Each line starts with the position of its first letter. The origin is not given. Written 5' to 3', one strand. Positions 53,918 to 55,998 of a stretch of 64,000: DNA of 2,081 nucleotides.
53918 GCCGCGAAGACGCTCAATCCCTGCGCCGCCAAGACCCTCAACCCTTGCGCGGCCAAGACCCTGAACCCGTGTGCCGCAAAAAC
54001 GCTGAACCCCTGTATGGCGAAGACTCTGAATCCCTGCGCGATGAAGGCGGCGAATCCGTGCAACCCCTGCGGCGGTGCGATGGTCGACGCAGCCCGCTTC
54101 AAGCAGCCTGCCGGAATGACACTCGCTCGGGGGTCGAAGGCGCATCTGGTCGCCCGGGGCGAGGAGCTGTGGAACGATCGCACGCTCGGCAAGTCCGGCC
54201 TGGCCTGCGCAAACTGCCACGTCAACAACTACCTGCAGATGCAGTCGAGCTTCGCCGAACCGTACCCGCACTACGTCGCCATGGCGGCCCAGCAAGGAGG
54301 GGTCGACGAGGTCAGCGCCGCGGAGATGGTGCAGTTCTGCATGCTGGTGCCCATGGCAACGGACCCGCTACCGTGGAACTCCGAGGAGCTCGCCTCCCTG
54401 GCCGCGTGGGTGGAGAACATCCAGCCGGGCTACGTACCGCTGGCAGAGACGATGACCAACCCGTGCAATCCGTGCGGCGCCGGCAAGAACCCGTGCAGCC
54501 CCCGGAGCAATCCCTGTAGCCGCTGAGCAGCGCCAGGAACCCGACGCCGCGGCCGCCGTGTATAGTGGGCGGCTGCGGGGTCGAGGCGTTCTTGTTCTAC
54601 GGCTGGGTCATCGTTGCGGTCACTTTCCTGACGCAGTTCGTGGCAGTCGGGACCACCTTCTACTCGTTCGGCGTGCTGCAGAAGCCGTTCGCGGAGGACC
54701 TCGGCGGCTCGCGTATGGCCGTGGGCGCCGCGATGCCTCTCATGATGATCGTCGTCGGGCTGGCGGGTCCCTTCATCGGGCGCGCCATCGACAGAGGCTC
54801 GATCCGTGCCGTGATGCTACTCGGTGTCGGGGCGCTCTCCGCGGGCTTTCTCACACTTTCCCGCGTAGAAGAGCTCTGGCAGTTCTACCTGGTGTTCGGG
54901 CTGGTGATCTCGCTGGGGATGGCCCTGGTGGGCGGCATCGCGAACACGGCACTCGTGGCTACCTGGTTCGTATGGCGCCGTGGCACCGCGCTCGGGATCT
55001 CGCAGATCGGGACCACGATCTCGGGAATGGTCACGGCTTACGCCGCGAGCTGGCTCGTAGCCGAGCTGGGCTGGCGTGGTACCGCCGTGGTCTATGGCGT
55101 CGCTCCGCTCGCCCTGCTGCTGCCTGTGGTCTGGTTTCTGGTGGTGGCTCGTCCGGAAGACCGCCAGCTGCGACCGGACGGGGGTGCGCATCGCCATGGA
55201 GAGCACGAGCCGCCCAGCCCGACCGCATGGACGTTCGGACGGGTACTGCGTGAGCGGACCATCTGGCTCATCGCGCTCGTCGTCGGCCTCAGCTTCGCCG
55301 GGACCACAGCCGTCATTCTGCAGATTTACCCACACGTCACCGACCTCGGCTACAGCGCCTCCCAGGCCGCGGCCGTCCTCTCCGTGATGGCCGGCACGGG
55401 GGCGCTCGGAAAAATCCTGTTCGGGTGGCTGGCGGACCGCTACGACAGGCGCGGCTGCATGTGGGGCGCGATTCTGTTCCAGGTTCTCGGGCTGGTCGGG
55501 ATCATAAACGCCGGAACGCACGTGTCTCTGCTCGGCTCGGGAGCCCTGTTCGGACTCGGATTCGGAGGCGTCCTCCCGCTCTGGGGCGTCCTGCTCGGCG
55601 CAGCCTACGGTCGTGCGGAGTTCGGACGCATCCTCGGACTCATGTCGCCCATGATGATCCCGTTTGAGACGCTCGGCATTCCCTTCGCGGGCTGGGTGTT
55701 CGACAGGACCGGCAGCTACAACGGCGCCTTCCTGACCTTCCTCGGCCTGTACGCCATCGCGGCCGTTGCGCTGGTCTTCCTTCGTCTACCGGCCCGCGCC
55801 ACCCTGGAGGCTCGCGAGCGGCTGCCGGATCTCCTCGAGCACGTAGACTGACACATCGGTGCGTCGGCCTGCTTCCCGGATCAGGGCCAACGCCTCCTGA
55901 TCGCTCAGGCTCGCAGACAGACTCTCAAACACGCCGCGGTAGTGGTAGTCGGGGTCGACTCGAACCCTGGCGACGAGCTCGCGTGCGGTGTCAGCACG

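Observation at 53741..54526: c-type cytochrome flanked by Cys-heptad 'KTLNPCA' tandem repeats encoded by drifting 21-bp DNA repeats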

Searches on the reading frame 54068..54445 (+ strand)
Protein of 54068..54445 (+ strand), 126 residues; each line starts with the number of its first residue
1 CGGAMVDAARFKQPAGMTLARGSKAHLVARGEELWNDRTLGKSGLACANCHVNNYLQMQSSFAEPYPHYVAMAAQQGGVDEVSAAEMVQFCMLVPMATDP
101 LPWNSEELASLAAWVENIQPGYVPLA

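Call 38: search_solved_structures(query=A2, max_evalue=1, show_alignments=4)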
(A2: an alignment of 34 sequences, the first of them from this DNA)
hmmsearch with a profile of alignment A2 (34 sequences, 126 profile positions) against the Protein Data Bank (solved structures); distinct sequences matched with E-value up to 1: 31.
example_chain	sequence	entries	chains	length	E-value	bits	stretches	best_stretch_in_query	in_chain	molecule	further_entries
1h31_A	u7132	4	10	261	2.1e-05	27.7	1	26-121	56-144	DIHEME CYTOCHROME C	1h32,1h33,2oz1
2c1d_A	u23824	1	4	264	0.004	20.3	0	27-54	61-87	SOXA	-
8z82_C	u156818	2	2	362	0.0045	20.2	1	35-73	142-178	Photosynthetic reaction center cytochrome c subunit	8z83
1qdb_A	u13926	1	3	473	0.0078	19.4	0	29-54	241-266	CYTOCHROME C NITRITE REDUCTASE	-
8wdu_C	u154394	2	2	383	0.011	19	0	22-54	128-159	Photosynthetic reaction center cytochrome c subunit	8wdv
6e1c_A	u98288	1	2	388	0.013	18.7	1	14-55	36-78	Di-heme enzyme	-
6qkn_A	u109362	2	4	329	0.031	17.4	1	24-52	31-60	Cytochrome-c peroxidase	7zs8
6fu3_A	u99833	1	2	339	0.032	17.4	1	24-52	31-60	Protein CcpR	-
5c2v_C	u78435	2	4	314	0.036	17.3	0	24-54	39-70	HYDRAZINE SYNTHASE GAMMA SUBUNIT | Hypothetical (Di heme) protein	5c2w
1iqc_A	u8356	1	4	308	0.049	16.8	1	20-54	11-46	di-heme peroxidase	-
6q2u_A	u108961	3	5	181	0.086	16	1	15-54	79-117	Cytochrome c4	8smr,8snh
8k5o_C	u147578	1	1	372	0.12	15.5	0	27-53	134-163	Photosynthetic reaction center cytochrome c subunit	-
3o5c_A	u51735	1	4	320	0.16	15.2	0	21-54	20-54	Cytochrome c551 peroxidase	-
4o1q_A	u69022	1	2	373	0.32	14.2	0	21-52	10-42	Methylamine utilization protein MauG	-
1eb7_A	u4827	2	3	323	0.37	14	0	25-53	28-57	CYTOCHROME C551 PEROXIDASE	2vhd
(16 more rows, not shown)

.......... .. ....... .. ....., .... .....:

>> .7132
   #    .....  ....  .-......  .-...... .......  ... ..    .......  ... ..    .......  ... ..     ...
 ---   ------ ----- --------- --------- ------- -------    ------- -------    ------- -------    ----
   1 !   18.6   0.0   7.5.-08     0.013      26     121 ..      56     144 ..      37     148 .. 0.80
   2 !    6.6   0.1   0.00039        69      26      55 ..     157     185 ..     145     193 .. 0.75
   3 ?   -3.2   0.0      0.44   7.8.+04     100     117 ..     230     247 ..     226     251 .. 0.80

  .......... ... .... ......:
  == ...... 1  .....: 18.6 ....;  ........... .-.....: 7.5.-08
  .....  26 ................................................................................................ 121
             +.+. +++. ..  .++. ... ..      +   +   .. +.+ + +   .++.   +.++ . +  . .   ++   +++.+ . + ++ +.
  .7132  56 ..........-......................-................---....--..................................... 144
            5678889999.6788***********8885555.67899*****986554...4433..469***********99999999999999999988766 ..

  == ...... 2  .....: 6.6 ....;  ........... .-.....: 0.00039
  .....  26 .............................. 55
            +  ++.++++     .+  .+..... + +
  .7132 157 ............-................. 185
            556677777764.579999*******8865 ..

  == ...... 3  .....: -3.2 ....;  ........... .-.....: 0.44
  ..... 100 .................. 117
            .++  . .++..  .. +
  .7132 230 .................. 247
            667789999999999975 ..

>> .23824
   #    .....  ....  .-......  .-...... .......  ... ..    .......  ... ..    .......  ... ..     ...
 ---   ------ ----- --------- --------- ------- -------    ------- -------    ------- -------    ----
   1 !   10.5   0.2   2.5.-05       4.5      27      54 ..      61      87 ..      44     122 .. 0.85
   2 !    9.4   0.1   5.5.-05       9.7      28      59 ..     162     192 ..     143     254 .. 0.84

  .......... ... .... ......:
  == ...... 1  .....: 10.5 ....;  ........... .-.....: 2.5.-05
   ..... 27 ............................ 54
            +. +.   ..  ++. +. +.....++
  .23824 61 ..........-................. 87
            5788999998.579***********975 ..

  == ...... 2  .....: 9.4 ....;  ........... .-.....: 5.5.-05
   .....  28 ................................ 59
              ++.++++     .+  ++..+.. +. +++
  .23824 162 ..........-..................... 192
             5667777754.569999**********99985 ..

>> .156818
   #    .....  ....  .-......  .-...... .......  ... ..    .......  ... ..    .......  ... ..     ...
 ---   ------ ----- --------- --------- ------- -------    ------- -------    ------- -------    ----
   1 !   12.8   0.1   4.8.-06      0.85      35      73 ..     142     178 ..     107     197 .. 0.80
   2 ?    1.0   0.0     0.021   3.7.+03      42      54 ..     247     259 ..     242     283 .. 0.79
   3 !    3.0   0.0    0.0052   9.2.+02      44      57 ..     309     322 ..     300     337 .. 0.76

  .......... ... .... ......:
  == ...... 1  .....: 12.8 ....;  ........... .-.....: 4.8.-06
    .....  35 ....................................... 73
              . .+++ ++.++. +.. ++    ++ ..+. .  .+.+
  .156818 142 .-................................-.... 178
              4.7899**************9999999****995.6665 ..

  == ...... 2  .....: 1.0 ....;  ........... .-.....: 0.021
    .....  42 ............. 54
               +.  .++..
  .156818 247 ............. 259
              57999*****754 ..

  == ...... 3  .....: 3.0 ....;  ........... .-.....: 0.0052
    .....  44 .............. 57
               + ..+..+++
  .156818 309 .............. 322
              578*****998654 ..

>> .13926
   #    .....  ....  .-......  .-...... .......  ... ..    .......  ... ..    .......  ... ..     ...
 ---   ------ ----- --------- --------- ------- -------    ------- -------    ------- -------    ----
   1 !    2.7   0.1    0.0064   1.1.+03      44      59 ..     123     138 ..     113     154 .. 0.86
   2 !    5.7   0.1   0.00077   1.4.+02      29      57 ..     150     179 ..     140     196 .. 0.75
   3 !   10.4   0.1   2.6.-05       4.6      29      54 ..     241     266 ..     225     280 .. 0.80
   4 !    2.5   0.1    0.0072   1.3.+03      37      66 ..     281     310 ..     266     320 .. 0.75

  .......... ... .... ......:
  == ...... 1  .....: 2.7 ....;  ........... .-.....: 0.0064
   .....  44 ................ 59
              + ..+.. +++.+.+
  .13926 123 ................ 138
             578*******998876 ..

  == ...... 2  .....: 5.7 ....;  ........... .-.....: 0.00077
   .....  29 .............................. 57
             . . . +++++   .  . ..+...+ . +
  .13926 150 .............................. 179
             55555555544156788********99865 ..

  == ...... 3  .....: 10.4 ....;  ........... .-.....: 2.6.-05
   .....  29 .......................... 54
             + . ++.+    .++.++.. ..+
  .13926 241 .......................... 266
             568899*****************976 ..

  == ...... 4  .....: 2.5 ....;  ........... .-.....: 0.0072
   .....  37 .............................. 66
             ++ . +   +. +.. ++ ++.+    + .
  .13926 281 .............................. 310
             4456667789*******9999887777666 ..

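Call 42: find_related_loci(query=A2, collection=genome_contigs, flank=6000)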
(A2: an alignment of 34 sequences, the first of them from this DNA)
Query A2 (126 aa) in genome_contigs; peptide patterns used: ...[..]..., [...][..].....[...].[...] (x = any residue, [..] = any of these).
344 stretches matched a pattern; 293 encode a relative of the query (tblastn E <= 1e-3); the best 80 are kept; 80 distinct loci.
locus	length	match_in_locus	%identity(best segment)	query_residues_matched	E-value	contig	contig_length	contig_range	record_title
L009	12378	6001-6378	82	1-126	7e-72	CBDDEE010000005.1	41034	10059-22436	MAG: Myxococcota bacterium isolate 73384339-dcb6-4e61-b93f-9f18697b7e07 genome assembly, contig: contig_5, whole genome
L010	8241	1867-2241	66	1-125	4e-58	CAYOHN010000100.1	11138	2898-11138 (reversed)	MAG TPA_asm: uncultured Spirochaetales bacterium isolate SRP141376_co3_98 genome assembly, contig: NODE_16142_length_111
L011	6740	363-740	66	1-126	2e-56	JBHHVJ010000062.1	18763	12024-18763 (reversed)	MAG: Myxococcota bacterium isolate S.4.sp2_bin.52 NODE_1039_length_18763_cov_7.083868, whole genome shotgun sequence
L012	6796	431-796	67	1-122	3e-56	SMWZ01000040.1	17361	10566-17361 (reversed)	MAG: Deltaproteobacteria bacterium isolate CR02bin3 k141_244196, whole genome shotgun sequence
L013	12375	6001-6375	62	1-125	5e-55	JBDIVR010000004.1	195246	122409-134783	MAG: Myxococcota bacterium isolate Bin_18 NODE_50_length_195246_cov_8.984194, whole genome shotgun sequence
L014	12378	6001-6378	61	1-125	3e-54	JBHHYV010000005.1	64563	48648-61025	MAG: Myxococcota bacterium isolate Maj_2_bin.28 NODE_102_length_64563_cov_7.636572, whole genome shotgun sequence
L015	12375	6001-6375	66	1-125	5e-54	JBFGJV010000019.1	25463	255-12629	MAG: Myxococcota bacterium isolate Mix_sand03.2021.01.D.30 k141_540606_length_25463_cov_19.6064, whole genome shotgun se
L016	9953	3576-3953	62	1-126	3e-52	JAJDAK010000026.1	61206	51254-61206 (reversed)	MAG: Deltaproteobacteria bacterium isolate OFTM388 OFTM388_25, whole genome shotgun sequence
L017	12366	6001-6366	63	1-126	2e-50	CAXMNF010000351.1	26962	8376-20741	MAG: uncultured Gammaproteobacteria bacterium isolate 07C-BC-St02_bin.13.orig genome assembly, contig: k141_2478156, who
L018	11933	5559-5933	59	1-125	6e-50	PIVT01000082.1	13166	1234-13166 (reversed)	MAG: Proteobacteria bacterium isolate Glo_12 GloG15_CONTIG5833, whole genome shotgun sequence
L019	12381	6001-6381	63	1-122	6e-49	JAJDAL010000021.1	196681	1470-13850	MAG: Deltaproteobacteria bacterium isolate OFTM280 OFTM280_20, whole genome shotgun sequence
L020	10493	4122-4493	59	2-126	1e-47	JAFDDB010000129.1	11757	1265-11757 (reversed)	MAG: Deltaproteobacteria bacterium isolate Meg19_02_Bin_157 Meg19_02_Bin_157_scaffold_9529, whole genome shotgun sequenc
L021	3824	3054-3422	61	1-122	1e-45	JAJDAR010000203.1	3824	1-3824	MAG: Deltaproteobacteria bacterium isolate OFTM245 OFTM245_202, whole genome shotgun sequence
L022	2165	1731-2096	58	6-126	2e-45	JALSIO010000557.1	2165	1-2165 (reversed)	MAG: Myxococcales bacterium isolate 354-166_metabat2_scaf2bin.036 354-166_scaffold_40795_c1, whole genome shotgun sequen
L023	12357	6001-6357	61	5-122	4e-44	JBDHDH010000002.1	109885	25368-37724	MAG: Gemmatimonadota bacterium isolate M8-32_Bin_209 M8-32_Bin_209_scaffold_111, whole genome shotgun sequence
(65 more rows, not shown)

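Call 77: search_protein_representatives(protein=window:54068-54445:+)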
Query: 126 residues. Proteins with E-value up to 0.001 (for the whole library): 252; up to 1e-10: 156; up to 1e-30: 15. The best 150 are listed.
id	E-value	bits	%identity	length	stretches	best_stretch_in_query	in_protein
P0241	9.3e-47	174.4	62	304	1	1-125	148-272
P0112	5.4e-45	168.7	67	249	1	3-123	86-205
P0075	1.1e-43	164.5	65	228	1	1-110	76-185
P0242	1.9e-43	163.7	65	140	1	2-113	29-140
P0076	9.6e-42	158.2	65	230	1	1-126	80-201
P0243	3.5e-37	143.4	59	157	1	14-124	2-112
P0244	3.0e-36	140.5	58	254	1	1-124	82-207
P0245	2.9e-34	134.0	55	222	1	6-124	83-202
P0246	1.6e-32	128.4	54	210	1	1-122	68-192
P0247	5.1e-32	126.8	50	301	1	1-124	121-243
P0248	1.6e-31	125.1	47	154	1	2-124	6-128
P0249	4.4e-31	123.7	60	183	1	2-101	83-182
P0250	5.7e-31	123.4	54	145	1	5-117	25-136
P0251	7.0e-31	123.1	58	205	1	25-124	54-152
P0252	9.1e-31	122.7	52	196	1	5-120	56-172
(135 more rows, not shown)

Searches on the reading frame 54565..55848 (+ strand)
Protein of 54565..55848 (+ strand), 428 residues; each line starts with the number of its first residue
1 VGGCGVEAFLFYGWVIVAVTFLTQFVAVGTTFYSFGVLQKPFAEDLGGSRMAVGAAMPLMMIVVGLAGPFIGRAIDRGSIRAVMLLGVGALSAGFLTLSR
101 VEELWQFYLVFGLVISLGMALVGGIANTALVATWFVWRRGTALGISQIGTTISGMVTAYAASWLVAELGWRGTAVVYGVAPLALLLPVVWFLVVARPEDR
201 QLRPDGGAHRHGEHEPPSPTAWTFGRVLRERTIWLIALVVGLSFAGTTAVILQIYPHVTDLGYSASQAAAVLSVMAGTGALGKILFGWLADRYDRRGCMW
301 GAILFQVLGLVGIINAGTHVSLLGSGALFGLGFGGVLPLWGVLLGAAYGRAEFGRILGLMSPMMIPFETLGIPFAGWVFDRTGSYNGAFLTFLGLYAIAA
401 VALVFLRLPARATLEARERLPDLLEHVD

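Call 5: search_protein_families(library=ncbifam, proteins=[window:54565-55848:+], max_evalue=1)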
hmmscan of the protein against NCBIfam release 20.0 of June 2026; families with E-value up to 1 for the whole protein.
window:54565-55848:+ (428 aa): 20 families
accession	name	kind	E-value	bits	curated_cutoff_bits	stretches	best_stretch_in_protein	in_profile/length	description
NF049980.1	SfMCT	equivalog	3.6e-40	137.8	320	1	14-394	2-377/378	L-lactate MFS transporter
NF038246.1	bile_salt_MFS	equivalog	5.2e-22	78.3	400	1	12-406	2-403/408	conjugated bile salt MFS transporter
TIGR00892.1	2A0113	subfamily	1.4e-14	53.7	586.1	1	12-403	16-417/455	monocarboxylate transporter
TIGR00881.1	2A0104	subfamily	1.4e-11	44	407.75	1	35-304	14-291/379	phosphoglycerate transporter protein PgtP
TIGR00896.1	CynX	subfamily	1.6e-11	43.9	406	1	44-385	30-352/355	CynX/NimT family MFS transporter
TIGR00890.1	2A0111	subfamily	3.3e-11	42.7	374.85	1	14-402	3-374/377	oxalate/formate antiport family MFS transporter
NF033733.1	MFS_ArsK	equivalog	2.1e-10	40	400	1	17-402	5-382/388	arsenite efflux MFS transporter ArsK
TIGR00895.1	2A0115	subfamily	9.2e-10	38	418.55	2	12-192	14-192/398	aromatic acid/H+ symport family MFS transporter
TIGR04259.1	oxa_formateAnti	equivalog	1.2e-09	37.6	335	1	14-414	2-399/405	oxalate/formate MFS antiporter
TIGR00710.1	efflux_Bcr_CflA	subfamily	1.1e-08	35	200.9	2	259-418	33-190/385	Bcr/CflA family efflux MFS transporter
NF007256.0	PRK09705.1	subfamily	3e-08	33.1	312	1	49-406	44-376/393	cyanate transporter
TIGR00900.1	2A0121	subfamily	2.1e-06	27.4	319.6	1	231-383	209-364/364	H+ Antiporter protein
NF003024.0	PRK03893.1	subfamily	5.3e-06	25.5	604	2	66-186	71-189/497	sialate:H+ symport family MFS transporter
NF052575.1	MFS_efflux_Tap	equivalog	6.4e-05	22.1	625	1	227-412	221-398/401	multidrug efflux MFS transporter Tap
NF053517.1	HbztTptrPcaK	equivalog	0.00027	20.1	770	1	11-192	15-194/437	4-hydroxybenzoate transporter PcaK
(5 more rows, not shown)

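Call 6: search_protein_families(library=pfam, proteins=[window:54565-55848:+], max_evalue=1)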
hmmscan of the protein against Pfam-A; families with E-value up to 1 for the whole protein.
window:54565-55848:+ (428 aa): 3 families
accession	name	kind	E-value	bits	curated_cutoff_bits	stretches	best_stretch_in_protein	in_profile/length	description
PF07690.21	MFS_1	-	3.5e-48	164.7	33.4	2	21-314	2-286/347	Major Facilitator Superfamily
PF00083.30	Sugar_tr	-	0.0012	18.2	22.3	1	255-408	35-189/452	Sugar (and other) transporter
PF12832.13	MFS_1_like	-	0.0033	17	25.2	1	253-298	21-66/373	MFS_1 like family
